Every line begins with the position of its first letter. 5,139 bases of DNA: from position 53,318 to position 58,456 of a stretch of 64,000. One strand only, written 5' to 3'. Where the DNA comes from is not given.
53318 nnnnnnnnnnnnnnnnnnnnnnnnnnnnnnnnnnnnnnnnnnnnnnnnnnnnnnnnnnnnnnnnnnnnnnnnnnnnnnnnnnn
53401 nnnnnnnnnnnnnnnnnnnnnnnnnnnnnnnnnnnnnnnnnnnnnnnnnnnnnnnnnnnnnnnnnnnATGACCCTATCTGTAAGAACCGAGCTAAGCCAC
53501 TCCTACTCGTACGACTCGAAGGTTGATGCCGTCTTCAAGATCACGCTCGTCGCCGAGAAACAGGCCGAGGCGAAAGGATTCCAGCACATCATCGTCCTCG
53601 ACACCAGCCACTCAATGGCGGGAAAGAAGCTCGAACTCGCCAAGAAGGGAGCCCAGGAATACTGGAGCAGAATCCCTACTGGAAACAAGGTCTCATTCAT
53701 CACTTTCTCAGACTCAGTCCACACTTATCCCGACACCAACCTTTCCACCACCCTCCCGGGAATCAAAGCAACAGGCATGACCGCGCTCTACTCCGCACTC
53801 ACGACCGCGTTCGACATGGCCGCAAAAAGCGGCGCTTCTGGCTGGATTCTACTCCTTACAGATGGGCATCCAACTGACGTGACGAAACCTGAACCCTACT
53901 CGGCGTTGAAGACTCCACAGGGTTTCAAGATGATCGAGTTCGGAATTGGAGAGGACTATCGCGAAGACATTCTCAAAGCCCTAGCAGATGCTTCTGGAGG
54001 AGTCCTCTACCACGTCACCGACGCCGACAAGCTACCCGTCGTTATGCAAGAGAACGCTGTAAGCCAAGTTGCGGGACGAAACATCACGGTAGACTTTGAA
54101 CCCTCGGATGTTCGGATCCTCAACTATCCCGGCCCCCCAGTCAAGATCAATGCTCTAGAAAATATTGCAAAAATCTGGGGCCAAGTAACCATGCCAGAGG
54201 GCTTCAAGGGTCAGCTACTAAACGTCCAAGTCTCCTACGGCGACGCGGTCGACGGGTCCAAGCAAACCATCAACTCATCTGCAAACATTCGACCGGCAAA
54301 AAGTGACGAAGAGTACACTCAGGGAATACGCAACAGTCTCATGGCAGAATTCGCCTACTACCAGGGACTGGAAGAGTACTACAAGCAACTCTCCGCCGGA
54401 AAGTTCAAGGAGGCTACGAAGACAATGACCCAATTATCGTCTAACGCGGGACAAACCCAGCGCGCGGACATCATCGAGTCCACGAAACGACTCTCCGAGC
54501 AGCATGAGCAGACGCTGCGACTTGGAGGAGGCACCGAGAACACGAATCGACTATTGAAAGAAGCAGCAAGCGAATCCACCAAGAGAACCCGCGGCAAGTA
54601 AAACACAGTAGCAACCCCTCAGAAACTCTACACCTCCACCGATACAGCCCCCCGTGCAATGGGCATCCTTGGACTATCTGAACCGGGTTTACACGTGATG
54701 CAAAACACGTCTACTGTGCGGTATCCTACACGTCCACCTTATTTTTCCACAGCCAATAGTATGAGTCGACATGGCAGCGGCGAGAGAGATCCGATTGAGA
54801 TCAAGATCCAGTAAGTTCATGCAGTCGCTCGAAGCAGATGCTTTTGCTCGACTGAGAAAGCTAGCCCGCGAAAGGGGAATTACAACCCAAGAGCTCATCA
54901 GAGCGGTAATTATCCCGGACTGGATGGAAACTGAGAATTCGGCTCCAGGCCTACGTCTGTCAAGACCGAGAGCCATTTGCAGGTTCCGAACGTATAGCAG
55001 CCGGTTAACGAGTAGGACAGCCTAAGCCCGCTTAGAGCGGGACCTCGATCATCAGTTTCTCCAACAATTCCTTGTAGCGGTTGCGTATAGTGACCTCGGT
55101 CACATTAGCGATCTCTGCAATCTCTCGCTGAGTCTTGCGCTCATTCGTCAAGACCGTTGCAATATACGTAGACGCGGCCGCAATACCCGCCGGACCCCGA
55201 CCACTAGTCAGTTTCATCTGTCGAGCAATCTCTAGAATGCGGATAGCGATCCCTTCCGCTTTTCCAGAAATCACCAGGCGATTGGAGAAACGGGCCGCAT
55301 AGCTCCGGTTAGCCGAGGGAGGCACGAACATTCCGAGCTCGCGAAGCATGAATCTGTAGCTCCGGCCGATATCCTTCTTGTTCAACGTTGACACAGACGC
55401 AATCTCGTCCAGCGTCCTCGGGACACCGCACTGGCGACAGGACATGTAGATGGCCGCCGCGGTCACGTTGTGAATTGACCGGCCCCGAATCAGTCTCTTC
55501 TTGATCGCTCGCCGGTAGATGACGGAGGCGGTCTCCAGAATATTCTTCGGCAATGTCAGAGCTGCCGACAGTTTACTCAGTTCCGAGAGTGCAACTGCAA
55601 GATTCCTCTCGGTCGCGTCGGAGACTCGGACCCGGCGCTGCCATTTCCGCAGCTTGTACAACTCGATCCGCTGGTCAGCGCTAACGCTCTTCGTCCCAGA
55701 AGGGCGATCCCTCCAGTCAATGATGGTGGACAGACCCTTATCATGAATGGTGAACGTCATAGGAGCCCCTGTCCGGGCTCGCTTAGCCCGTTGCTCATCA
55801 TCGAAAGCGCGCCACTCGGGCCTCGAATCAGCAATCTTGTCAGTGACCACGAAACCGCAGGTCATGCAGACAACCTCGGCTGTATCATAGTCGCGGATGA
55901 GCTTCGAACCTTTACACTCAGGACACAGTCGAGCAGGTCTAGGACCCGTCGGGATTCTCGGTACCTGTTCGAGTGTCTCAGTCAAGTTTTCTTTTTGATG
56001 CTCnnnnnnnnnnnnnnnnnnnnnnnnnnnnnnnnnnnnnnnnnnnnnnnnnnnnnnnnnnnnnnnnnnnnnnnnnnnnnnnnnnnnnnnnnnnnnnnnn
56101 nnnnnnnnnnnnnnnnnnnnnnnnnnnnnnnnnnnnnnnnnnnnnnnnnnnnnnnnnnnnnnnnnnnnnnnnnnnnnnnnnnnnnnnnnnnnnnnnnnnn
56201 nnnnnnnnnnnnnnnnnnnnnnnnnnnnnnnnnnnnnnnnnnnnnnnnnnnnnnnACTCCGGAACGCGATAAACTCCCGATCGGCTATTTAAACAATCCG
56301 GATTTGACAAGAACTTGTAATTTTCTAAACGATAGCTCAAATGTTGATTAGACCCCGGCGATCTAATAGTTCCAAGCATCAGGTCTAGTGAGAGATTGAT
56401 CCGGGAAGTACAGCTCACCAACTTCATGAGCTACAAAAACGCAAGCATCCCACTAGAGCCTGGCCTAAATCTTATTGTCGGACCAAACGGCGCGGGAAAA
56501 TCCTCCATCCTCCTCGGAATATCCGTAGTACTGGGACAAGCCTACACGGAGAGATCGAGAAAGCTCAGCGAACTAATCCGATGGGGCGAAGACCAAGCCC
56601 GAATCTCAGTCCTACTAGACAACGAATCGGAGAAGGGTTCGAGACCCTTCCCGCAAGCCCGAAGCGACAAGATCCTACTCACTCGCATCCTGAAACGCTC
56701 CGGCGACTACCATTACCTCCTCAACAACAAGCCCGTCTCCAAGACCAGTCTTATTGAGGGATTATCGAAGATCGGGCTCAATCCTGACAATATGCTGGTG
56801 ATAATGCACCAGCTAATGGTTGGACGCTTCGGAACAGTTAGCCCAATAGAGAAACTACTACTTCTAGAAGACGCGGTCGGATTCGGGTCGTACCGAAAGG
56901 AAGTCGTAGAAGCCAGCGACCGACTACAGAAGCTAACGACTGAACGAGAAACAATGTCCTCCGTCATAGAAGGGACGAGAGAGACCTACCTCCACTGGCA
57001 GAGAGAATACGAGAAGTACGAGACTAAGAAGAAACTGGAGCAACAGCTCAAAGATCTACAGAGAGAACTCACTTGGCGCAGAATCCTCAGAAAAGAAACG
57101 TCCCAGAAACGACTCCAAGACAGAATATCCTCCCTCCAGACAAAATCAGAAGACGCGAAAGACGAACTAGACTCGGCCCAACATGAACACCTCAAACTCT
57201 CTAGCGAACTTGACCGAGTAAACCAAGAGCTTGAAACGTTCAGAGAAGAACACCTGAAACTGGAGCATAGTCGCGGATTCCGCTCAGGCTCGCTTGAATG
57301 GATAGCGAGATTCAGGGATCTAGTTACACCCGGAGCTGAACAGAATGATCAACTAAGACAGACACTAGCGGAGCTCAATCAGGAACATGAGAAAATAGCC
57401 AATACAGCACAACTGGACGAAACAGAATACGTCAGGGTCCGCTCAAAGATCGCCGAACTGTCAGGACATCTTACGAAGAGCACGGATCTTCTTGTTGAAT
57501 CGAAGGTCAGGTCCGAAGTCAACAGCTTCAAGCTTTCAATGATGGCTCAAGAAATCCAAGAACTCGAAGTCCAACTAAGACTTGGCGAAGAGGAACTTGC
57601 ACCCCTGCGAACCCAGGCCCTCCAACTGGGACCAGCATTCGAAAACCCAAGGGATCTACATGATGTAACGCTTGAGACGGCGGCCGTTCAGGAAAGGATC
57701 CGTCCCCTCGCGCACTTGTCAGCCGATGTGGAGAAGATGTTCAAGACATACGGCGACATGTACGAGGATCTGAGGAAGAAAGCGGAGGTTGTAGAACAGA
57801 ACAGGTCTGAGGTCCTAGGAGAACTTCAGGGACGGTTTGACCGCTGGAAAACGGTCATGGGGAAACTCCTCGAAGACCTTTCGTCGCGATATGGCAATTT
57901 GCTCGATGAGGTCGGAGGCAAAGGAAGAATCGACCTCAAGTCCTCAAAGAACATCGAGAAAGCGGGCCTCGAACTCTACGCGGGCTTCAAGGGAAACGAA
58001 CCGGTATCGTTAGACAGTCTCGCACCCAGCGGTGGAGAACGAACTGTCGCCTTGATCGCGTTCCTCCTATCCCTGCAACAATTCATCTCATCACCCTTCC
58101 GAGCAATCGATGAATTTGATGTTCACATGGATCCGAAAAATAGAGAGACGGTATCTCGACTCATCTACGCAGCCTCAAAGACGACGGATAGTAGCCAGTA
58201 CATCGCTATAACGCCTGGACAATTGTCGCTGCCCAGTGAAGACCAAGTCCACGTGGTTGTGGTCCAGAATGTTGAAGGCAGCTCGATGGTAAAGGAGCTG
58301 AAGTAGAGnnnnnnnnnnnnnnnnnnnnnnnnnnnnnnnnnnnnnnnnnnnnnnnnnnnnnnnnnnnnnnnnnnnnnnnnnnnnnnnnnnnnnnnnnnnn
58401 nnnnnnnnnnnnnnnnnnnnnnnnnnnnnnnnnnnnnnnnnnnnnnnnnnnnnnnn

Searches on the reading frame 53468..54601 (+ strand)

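Call 11: search_protein_families(library=pfam, proteins=[window:53468-54601:+], max_evalue=0.001)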
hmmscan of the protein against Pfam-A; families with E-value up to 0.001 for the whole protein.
window:53468-54601:+ (377 aa): 4 families
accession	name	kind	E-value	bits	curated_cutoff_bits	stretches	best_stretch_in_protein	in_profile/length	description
PF18677.6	ArnB_C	-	1.3e-18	67.1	26.3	1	290-375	2-71/72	Archaellum regulatory network B, C-terminal domain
PF00092.34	VWA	-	9.1e-15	55.8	23.8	1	41-192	3-171/174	von Willebrand factor type A domain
PF13519.12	VWA_2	-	4.6e-10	40.5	27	1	41-134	2-107/107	von Willebrand factor type A domain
PF13768.12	VWA_3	-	1.7e-05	25.4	27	1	42-180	5-153/155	von Willebrand factor type A domain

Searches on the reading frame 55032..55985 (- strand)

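Call 11: search_protein_families(library=pfam, proteins=[window:55032-55985:-], max_evalue=0.001)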
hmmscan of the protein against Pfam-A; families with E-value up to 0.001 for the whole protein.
window:55032-55985:- (317 aa): 3 families
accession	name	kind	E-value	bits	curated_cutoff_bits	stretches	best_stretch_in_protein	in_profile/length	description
PF00382.24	TFIIB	-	3.5e-40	136.3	23.6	2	127-214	3-90/92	Transcription factor TFIIB repeat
PF08271.17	Zn_Ribbon_TF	-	7.8e-15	54.6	29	1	21-61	3-43/43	TFIIB zinc-binding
PF04545.22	Sigma70_r4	-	0.00019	21.3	24.1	0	282-311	19-48/50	Sigma-70, region 4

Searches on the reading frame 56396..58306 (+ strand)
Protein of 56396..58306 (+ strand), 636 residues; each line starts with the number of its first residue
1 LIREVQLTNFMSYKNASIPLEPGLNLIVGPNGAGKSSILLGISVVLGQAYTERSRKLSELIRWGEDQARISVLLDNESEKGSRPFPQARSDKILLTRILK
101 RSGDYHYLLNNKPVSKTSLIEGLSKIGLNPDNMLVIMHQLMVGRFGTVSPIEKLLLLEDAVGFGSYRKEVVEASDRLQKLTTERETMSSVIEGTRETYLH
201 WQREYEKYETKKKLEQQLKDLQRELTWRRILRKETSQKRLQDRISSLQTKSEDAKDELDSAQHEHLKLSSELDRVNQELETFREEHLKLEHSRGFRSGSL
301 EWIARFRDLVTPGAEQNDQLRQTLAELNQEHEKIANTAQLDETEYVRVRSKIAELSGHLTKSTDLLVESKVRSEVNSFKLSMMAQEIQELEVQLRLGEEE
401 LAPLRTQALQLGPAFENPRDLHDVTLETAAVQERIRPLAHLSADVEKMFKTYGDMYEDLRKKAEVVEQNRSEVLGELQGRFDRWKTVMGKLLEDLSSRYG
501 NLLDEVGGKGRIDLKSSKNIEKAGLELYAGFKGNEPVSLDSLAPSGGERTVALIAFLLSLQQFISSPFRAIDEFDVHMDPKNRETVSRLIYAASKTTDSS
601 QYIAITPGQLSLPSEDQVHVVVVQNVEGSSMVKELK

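Call 11: search_protein_families(library=pfam, proteins=[window:56396-58306:+], max_evalue=0.001)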
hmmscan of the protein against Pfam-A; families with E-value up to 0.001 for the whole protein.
window:56396-58306:+ (636 aa): 7 families
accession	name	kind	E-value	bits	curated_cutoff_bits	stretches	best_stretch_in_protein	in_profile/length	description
PF02463.25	SMC_N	-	5.2e-36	124.6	40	1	1-616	1-206/220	RecF/RecN/SMC N terminal domain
PF13476.12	AAA_23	-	3.1e-14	54.5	27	1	5-332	2-194/201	AAA domain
PF13175.12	AAA_15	-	4.6e-11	43.4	32.1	1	1-49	1-50/374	AAA ATPase domain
PF13304.12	AAA_21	-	6.8e-10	39.9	27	0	24-46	1-23/304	AAA domain, putative AbiEii toxin, Type IV TA system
PF13555.12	AAA_29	-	3.1e-06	27.3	27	1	3-46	2-46/61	P-loop containing region of AAA domain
PF00005.33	ABC_tran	-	0.00021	22.3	25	0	19-43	7-32/137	ABC transporter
PF13514.12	AAA_27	-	0.00034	20.7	22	1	2-46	3-50/206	AAA domain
